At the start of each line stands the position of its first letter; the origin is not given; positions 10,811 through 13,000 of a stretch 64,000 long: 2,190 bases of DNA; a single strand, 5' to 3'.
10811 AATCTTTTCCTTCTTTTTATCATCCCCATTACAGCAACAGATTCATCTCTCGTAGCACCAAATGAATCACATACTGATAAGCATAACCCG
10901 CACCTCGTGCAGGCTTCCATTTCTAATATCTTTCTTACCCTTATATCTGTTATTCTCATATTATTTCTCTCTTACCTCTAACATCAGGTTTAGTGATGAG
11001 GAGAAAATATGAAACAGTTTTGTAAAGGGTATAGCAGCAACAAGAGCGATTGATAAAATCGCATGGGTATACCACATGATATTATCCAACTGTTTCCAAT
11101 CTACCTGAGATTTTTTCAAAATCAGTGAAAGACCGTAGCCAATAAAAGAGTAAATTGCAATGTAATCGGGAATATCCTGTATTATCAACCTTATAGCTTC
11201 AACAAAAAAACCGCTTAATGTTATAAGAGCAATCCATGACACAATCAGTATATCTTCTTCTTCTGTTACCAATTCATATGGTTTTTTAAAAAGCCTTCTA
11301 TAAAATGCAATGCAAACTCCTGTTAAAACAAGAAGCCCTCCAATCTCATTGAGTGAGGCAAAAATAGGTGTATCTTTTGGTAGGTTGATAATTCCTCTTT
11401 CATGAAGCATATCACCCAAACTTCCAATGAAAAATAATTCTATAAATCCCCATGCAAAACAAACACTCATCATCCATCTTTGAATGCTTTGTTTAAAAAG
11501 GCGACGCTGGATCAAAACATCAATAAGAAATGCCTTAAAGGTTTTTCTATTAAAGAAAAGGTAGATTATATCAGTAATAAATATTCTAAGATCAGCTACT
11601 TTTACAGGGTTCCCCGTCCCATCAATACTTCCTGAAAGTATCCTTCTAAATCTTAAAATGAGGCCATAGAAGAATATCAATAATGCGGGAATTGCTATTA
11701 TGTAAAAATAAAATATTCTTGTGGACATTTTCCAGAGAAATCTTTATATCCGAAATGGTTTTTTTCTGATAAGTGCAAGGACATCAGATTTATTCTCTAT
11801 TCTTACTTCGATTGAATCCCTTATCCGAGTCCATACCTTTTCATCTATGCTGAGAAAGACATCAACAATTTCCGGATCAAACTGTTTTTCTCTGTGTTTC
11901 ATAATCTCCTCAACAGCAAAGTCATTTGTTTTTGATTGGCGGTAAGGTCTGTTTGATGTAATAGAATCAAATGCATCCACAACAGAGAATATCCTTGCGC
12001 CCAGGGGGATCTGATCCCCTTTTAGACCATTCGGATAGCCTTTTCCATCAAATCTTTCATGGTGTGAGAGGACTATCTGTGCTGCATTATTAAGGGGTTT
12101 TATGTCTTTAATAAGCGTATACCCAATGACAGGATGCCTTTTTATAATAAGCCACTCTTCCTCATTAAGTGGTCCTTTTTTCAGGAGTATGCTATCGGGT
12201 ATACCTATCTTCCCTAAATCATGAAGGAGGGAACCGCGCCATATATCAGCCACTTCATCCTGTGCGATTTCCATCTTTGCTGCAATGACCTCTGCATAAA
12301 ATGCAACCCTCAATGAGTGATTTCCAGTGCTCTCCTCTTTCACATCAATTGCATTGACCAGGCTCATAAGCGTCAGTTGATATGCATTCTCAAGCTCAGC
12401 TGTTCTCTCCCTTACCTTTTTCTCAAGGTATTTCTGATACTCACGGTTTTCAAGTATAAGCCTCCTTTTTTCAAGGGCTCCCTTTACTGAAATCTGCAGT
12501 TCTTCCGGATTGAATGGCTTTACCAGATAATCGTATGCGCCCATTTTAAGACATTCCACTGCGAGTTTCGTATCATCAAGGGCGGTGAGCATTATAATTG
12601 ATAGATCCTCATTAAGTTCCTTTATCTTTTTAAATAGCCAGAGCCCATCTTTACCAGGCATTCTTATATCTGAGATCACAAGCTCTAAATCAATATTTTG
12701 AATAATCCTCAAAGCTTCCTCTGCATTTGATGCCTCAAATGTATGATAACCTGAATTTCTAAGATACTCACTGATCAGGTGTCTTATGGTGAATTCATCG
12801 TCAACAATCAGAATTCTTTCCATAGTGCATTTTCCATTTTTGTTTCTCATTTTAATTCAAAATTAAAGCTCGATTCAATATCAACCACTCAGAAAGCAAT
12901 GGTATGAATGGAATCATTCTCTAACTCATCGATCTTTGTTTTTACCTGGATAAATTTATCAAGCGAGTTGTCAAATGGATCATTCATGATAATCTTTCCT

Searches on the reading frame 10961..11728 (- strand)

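Call 35: search_protein_families(library=pfam, proteins=[window:10961-11728:-], max_evalue=0.000001)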
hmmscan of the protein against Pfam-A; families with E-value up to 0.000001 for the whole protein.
window:10961-11728:- (255 aa): 1 family
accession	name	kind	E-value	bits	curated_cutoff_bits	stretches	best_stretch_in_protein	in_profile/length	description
PF02665.19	Nitrate_red_gam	-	2.4e-13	50.7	22.9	1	127-248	91-206/217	Nitrate reductase gamma subunit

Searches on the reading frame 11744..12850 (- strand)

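Call 35: search_protein_families(library=pfam, proteins=[window:11744-12850:-], max_evalue=0.000001)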
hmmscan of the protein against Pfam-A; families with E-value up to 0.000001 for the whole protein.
window:11744-12850:- (368 aa): 3 families
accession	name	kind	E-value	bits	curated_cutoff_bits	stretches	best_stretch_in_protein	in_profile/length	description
PF13487.12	HD_5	-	8.4e-38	130.2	27.2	1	164-328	3-170/170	HD domain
PF00072.30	Response_reg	-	2.2e-31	108.7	30.2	1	13-122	1-110/111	Response regulator receiver domain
PF01966.28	HD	-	6.4e-23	81.7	22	1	176-295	2-114/116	HD domain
